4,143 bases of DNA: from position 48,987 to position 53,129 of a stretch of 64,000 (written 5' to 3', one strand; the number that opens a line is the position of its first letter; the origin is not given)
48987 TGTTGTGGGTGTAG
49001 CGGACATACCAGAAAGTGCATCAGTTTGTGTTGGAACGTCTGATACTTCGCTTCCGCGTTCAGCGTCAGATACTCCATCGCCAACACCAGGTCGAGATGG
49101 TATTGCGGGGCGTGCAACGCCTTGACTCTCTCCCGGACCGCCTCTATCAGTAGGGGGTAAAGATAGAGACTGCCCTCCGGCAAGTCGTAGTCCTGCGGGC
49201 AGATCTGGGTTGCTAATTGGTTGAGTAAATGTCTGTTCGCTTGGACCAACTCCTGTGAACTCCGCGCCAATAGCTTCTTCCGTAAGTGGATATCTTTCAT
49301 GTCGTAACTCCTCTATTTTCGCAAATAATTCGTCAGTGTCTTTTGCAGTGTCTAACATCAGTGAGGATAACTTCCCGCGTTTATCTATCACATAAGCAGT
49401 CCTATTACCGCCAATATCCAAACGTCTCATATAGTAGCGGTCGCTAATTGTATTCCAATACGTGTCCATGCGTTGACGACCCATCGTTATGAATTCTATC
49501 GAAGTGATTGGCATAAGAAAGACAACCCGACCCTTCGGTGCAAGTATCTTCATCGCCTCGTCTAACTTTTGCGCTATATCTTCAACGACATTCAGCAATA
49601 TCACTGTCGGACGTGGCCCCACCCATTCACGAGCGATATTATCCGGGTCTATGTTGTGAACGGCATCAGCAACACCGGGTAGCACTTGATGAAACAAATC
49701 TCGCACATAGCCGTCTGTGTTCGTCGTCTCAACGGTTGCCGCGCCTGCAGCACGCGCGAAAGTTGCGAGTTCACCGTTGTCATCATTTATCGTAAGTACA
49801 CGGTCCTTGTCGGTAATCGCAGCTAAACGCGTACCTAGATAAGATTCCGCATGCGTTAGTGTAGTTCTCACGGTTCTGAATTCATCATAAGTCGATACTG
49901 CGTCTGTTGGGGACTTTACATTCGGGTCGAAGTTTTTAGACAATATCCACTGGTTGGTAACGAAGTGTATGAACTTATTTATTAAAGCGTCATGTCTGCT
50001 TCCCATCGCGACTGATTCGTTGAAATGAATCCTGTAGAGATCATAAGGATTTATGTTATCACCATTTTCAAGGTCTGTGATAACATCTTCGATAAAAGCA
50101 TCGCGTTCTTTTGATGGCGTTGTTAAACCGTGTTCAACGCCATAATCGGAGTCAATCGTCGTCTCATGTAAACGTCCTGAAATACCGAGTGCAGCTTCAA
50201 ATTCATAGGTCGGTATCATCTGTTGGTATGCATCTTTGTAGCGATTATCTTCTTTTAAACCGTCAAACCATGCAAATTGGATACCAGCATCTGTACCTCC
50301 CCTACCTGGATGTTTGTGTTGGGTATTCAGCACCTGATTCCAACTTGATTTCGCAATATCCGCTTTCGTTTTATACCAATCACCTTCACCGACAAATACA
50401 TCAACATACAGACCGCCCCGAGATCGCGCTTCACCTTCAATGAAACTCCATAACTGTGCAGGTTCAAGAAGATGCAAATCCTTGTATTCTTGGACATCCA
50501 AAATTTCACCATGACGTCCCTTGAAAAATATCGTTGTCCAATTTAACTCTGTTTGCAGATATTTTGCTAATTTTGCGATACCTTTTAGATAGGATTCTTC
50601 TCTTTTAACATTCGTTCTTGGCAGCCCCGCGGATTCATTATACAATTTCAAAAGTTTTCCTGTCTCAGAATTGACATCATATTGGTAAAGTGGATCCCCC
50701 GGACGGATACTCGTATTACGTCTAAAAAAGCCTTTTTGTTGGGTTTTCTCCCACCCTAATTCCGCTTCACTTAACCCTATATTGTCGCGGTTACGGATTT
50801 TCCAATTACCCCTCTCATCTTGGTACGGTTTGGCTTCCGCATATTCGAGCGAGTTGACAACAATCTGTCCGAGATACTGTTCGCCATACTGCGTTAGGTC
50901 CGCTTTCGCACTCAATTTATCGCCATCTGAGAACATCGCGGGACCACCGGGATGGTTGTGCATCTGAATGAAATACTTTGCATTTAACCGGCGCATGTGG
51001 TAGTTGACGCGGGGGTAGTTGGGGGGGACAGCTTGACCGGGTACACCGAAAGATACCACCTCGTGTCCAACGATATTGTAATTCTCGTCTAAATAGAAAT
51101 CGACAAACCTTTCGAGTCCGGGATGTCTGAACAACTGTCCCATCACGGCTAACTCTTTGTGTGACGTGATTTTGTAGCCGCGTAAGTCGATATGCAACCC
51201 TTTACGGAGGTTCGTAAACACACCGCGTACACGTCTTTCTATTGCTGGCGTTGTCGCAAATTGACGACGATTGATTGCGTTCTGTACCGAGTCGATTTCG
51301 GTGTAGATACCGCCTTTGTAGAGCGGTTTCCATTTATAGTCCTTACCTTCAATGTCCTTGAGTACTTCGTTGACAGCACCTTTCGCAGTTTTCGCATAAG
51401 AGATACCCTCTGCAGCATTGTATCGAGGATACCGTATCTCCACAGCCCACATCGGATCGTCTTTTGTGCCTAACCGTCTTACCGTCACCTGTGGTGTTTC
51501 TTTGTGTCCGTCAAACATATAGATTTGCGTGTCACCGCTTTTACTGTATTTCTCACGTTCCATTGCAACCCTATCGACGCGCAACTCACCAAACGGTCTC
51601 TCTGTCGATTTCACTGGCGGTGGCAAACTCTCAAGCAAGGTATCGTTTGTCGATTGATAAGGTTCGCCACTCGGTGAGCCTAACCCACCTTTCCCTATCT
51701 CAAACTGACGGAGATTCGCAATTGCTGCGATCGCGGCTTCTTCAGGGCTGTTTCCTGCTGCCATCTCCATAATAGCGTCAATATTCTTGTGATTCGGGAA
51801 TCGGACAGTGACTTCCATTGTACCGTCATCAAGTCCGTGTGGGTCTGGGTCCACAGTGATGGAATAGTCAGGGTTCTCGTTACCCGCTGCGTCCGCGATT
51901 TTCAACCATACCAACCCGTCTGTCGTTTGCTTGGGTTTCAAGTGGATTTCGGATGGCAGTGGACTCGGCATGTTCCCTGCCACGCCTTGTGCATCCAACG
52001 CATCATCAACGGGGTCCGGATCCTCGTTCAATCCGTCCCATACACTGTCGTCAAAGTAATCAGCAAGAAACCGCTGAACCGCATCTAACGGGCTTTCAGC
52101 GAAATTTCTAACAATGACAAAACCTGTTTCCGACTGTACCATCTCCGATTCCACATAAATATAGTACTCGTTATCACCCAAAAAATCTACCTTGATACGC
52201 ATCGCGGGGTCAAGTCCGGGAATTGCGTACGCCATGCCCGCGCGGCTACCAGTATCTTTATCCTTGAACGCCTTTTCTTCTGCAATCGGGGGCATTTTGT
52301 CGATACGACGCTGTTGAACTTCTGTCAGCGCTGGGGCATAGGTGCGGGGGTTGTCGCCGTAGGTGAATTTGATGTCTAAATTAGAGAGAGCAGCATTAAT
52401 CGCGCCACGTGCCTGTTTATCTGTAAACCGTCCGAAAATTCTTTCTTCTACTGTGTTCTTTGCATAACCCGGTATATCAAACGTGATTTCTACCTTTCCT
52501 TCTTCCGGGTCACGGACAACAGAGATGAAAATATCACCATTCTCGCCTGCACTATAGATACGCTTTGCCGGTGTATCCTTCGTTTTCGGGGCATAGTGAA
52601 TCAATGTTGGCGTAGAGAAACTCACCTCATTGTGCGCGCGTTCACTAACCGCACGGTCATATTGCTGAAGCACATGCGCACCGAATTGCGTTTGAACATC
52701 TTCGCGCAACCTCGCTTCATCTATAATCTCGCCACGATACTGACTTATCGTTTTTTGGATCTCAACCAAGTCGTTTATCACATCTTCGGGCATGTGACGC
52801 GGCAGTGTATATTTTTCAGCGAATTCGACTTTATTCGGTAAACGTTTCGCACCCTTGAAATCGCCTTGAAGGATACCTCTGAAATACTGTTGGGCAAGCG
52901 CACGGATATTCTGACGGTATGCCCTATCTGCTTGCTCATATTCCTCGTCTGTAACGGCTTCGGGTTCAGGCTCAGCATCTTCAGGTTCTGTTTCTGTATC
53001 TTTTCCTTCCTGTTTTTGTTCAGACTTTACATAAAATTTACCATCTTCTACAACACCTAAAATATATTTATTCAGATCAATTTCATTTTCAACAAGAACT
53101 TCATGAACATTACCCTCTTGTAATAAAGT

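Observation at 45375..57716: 4113-aa polyvalent protein in the virion module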

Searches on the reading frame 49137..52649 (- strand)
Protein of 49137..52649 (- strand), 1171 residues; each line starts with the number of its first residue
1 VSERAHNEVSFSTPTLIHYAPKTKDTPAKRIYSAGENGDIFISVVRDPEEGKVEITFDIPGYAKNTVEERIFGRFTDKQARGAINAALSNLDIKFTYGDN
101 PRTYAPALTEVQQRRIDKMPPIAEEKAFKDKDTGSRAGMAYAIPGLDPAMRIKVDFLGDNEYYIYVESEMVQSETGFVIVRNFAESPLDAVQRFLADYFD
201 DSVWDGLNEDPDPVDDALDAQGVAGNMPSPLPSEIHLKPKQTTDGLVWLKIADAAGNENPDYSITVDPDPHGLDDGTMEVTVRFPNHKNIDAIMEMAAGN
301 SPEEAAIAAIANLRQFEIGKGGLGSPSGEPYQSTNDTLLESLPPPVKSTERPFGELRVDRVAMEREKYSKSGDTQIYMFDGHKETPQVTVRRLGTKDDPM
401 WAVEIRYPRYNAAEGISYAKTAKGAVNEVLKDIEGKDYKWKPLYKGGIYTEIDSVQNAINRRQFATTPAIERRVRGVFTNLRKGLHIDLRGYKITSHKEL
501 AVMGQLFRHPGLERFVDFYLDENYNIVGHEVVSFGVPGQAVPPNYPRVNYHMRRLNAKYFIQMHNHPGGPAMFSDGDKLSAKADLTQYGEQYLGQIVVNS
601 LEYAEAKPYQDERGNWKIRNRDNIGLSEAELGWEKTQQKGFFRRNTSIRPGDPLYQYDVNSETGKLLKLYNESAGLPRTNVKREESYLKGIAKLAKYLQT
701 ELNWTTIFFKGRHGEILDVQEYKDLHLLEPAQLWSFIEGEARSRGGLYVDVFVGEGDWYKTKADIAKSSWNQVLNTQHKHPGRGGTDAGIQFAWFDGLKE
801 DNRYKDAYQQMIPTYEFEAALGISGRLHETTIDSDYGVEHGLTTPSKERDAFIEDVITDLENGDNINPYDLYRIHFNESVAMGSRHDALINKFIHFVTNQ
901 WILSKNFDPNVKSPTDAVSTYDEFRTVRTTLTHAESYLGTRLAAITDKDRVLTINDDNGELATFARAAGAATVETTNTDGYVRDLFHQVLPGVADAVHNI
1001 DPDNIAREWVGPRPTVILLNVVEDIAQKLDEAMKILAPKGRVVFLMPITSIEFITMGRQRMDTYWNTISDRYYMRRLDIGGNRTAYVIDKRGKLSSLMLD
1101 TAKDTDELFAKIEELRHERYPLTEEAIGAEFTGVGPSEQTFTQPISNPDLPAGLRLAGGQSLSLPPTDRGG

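Call 62: search_solved_structures(query=A3, max_evalue=10)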
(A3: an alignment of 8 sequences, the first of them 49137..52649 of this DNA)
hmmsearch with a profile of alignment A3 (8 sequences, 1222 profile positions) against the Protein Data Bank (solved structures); distinct sequences matched with E-value up to 10: 3.
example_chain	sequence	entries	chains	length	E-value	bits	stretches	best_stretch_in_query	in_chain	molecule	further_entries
2qlc_A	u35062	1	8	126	2.1e-06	28.9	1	532-600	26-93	DNA repair protein radC homolog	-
2rc3_A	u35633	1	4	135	0.32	11.8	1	1075-1177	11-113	CBS domain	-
6fjv_A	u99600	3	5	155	1.3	9.8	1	560-626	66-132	26S proteasome regulatory subunit N11-like protein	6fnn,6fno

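Call 74: predict_structure(alignment_id=A4)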
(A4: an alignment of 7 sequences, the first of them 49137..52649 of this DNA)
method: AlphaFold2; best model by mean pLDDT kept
length: 1171 residues; sequences in the alignment: 7
mean_pLDDT: 65.6   pTM: 0.36
mean pLDDT of the five models: 65.6, 65.1, 65.1, 63.9, 60.0
residues with pLDDT >= 90: 37; 70-90: 558; 50-70: 308; < 50: 268
segments of 3 or more residues with pLDDT < 50: 170-176, 209-223, 327-344, 346-351, 443-488, 534-540, 634-667, 673-684, 697-702, 754-756, 777-835, 1049-1057, 1135-1171
pLDDT, mean of each block of 10 residues (from residue 1): 60 80 81 74 83 85 83 79 82 69 75 82 72 74 66 83 73 51 85 84 63 35 56 71 71 75 83 70 79 78 80 67 50 27 43 66 72 74 69 77 76 80 80 68 37 32 31 41 43 73 63 72 77 51 63 76 72 77 82 83 84 82 71 42 40 41 43 44 49 48 55 53 63 66 58 50 58 50 38 35 25 24 26 50 81 87 76 79 63 84 82 78 66 75 90 87 90 81 82 82 77 89 70 88 74 46 68 79 80 56 73 85 81 46 26 32 29 27
secondary structure, 60 per line:
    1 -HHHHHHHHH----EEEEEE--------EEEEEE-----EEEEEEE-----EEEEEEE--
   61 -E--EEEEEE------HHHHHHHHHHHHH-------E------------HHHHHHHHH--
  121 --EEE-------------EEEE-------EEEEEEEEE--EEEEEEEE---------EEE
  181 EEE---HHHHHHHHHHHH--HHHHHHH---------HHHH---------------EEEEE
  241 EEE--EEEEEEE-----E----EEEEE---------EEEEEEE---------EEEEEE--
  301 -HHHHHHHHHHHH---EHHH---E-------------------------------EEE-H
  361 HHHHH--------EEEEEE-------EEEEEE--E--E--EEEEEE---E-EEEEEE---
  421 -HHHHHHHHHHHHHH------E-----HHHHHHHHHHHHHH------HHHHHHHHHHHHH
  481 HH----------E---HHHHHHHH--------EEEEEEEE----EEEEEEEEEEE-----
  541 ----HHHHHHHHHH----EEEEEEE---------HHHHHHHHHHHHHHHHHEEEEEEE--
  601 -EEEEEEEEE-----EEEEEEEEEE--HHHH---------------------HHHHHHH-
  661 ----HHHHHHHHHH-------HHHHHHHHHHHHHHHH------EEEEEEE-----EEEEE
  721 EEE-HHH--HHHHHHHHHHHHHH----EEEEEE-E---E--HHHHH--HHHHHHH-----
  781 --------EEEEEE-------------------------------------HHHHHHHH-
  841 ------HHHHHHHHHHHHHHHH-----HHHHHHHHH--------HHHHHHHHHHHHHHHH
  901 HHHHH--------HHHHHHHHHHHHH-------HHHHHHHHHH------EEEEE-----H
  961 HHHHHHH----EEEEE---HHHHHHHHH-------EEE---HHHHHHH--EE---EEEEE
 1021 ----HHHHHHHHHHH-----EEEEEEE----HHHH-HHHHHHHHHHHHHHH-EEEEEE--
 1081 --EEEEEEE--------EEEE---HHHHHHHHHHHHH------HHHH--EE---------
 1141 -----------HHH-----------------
elements in order (helices of 4 or more, strands of 3 or more residues): H2-10 E15-20 E29-34 E40-46 E52-58 E65-70 H77-89 H110-118 E123-125 E139-142 E150-158 E161-168 E178-183 H187-198 H201-207 H217-220 E236-243 E246-252 E263-267 E277-283 E293-298 H302-313 E356-358 H360-365 E374-379 E387-392 E401-406 E412-417 H422-435 H448-461 H468-482 H497-504 E513-520 E525-535 H545-554 E559-565 H575-591 E592-598 E602-610 E616-625 H628-631 H653-659 H665-674 H682-697 E704-710 E716-723 H730-743 E748-753 H762-766 H769-775 E789-794 H832-839 H847-862 H868-876 H885-905 H914-926 H934-943 E950-954 H960-967 E972-976 H980-988 E996-998 H1002-1008 E1016-1020 H1025-1035 E1041-1047 H1052-1055 H1057-1071 E1073-1078 E1083-1089 E1098-1101 H1105-1117 H1124-1127

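Call 78: fold_search(model_id=the predicted structure, library=pdb)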
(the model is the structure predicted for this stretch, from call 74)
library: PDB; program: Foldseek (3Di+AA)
matches with E <= 10: 1401; with E <= 0.001: 164
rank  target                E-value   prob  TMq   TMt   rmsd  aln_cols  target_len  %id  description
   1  3lpm_A                7.5e-06  1.00  0.11  0.50   4.9       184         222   10  Crystal structure of putative methyltransferase small domain protein from Listeria monocytogenes (released 2010-02-23)
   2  7wdq_A                1.7e-05  1.00  0.12  0.35  17.2       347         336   10  DsyB in complex with SAM (released 2022-06-01)
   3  3mcz_A                1.8e-05  1.00  0.12  0.36  16.4       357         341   12  The Structure of an O-methyltransferase family protein from Burkholderia thailandensis. (released 2010-05-26)
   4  4qvg_B                1.8e-05  1.00  0.12  0.34  17.7       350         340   12  Crystal structure of S-adenosylmethionine-dependent methyltransferase SibL in its apo form (released 2015-05-27)
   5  3mcz_B                1.9e-05  1.00  0.12  0.35  14.8       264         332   14  The Structure of an O-methyltransferase family protein from Burkholderia thailandensis. (released 2010-05-26)
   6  8tjj_B                2.1e-05  1.00  0.12  0.36  17.0       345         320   12  SAM-dependent methyltransferase RedM bound to SAM (released 2023-12-13)
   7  3lhd_A                2.2e-05  1.00  0.12  0.47   6.4       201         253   12  Crystal structure of P. abyssi tRNA m1A58 methyltransferase in complex with S-adenosyl-L-homocysteine (released 2010-05-19)
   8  7wm6_B                2.7e-05  1.00  0.12  0.58   5.0       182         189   12  Crystal structure of SAH-bound TrmM from Mycoplasma capricolum (released 2022-06-29)
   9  7wm5                  2.7e-05  1.00  0.12  0.54   5.6       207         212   12  Crystal structure of apo TrmM from Mycoplasma capricolum (released 2022-06-29)
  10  5y4q_B                2.7e-05  1.00  0.12  0.42   9.3       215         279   15  Crystal structure of Trypanosoma cruzi spermidine synthase in complex with N-(4-methoxyphenyl)quinolin-4-amine (released 2018-08-08)
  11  4qvg_C                3.4e-05  1.00  0.13  0.35  16.8       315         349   15  Crystal structure of S-adenosylmethionine-dependent methyltransferase SibL in its apo form (released 2015-05-27)
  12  8tjk_A                3.4e-05  1.00  0.11  0.35  17.4       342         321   12  SAM-dependent methyltransferase RedM bound to SAH (released 2023-12-13)
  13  2qlc_A                3.6e-05  1.00  0.09  0.71   2.9       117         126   20  The crystal structure of DNA repair protein RadC from Chlorobium tepidum TLS (released 2007-09-04)
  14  3e05_D                3.8e-05  1.00  0.11  0.56   6.7       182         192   10  CRYSTAL STRUCTURE OF Precorrin-6y C5,15-methyltransferase FROM Geobacter metallireducens GS-15 (released 2008-08-12)
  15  3ofk_C                3.8e-05  1.00  0.12  0.56   9.7       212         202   12  Crystal structure of N-methyltransferase NodS from Bradyrhizobium japonicum WM9 in complex with S-adenosyl-l-homocyste (released 2010-10-27)
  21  2qlc_C                6.8e-05  1.00  0.09  0.71   3.3       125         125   21  The crystal structure of DNA repair protein RadC from Chlorobium tepidum TLS (released 2007-09-04)
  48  2qlc_E                1.6e-04  1.00  0.08  0.68   5.9       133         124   20  The crystal structure of DNA repair protein RadC from Chlorobium tepidum TLS (released 2007-09-04)
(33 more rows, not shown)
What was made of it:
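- On Class-I SAM-dependent methyltransferases: Foldseek hits to many methyltransferases, best E 7.5e-6, local pLDDT 70-90 (calls 74, 78)
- Checked: A family profile hits PDB RadC 2qlc at E 2e-6 (call 62), and Foldseek gives TM 0.71 to 2qlc (call 78). The methyltransferase-like region has a class-I SAM-methyltransferase fold by Foldseek (E 7.5e-6 and many further hits, call 78).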

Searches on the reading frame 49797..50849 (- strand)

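Call 127: search_protein_families(library=pfam, proteins=[window:49797-50849:-], max_evalue=0.1)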
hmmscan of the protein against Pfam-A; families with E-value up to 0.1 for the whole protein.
window:49797-50849:- (351 aa): 1 family
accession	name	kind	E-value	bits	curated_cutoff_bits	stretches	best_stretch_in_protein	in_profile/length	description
PF14933.11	CEP19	-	0.016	16.1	27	1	20-63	98-140/151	CEP19-like protein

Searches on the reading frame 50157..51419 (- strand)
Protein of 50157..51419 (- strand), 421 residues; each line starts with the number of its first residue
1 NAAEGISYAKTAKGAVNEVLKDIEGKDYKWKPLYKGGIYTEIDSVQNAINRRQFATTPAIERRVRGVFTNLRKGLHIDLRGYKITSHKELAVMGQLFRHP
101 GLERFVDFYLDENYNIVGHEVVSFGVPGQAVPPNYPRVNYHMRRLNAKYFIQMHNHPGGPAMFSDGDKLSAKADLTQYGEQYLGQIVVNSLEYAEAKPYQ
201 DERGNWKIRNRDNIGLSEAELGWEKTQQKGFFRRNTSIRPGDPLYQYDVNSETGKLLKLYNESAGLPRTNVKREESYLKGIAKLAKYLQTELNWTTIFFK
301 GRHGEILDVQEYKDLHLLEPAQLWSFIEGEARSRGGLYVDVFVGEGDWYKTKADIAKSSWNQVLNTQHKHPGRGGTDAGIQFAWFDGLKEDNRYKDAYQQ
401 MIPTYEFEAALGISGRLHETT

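Call 13: search_protein_families(library=pfam, proteins=[window:50157-51419:-], max_evalue=1)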
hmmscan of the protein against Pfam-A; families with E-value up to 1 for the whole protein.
window:50157-51419:- (421 aa): 4 families
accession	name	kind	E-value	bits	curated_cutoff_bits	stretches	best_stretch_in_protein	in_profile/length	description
PF04002.20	RadC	-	1.1e-05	25.7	22.1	1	92-171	10-88/121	RadC-like JAB domain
PF14464.11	Prok-JAB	-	0.0067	16.7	25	1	134-175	53-94/114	Prokaryotic homologs of the JAB domain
PF14933.11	CEP19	-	0.02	15.7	27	1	193-253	82-140/151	CEP19-like protein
PF00949.27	Peptidase_S7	-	0.12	12.7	20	1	50-122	17-87/131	Peptidase S7, Flavivirus NS3 serine protease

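Call 23: search_protein_families(library=ncbifam, proteins=[window:50157-51419:-], max_evalue=1)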
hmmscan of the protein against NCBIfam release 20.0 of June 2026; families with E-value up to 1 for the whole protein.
window:50157-51419:- (421 aa): 2 families
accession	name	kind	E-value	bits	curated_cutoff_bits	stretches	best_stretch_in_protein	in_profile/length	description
NF000642.1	PRK00024.1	equivalog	0.00013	21.7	180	1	91-169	99-176/212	RadC family protein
TIGR00608.1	radc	subfamily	0.00075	19.3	133.85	1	98-170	112-183/218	RadC family protein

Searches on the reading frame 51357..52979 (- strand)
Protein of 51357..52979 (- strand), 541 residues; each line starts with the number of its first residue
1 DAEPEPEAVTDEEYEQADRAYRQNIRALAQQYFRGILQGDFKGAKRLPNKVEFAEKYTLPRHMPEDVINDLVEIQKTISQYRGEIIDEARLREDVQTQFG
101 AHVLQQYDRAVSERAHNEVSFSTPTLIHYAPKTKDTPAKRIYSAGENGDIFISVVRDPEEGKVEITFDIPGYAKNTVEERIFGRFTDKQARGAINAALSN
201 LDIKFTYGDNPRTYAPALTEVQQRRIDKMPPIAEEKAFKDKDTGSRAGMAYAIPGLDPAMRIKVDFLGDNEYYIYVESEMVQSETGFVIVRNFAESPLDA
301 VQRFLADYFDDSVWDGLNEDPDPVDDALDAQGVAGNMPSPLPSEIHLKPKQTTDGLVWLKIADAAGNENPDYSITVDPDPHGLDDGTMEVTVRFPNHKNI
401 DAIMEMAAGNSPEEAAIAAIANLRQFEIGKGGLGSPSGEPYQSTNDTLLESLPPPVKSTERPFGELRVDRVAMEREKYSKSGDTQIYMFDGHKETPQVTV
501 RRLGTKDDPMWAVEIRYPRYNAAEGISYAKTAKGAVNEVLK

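Call 13: search_protein_families(library=pfam, proteins=[window:51357-52979:-], max_evalue=1)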
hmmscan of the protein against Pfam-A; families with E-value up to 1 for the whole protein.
window:51357-52979:- (541 aa): 0 families

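Call 23: search_protein_families(library=ncbifam, proteins=[window:51357-52979:-], max_evalue=1)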
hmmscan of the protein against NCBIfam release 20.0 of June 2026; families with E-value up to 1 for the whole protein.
window:51357-52979:- (541 aa): 1 family
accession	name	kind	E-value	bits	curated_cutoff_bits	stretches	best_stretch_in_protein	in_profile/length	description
TIGR02325.1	C_P_lyase_phnF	equivalog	0.00019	21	156.8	1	26-108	11-96/238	phosphonate metabolism transcriptional regulator PhnF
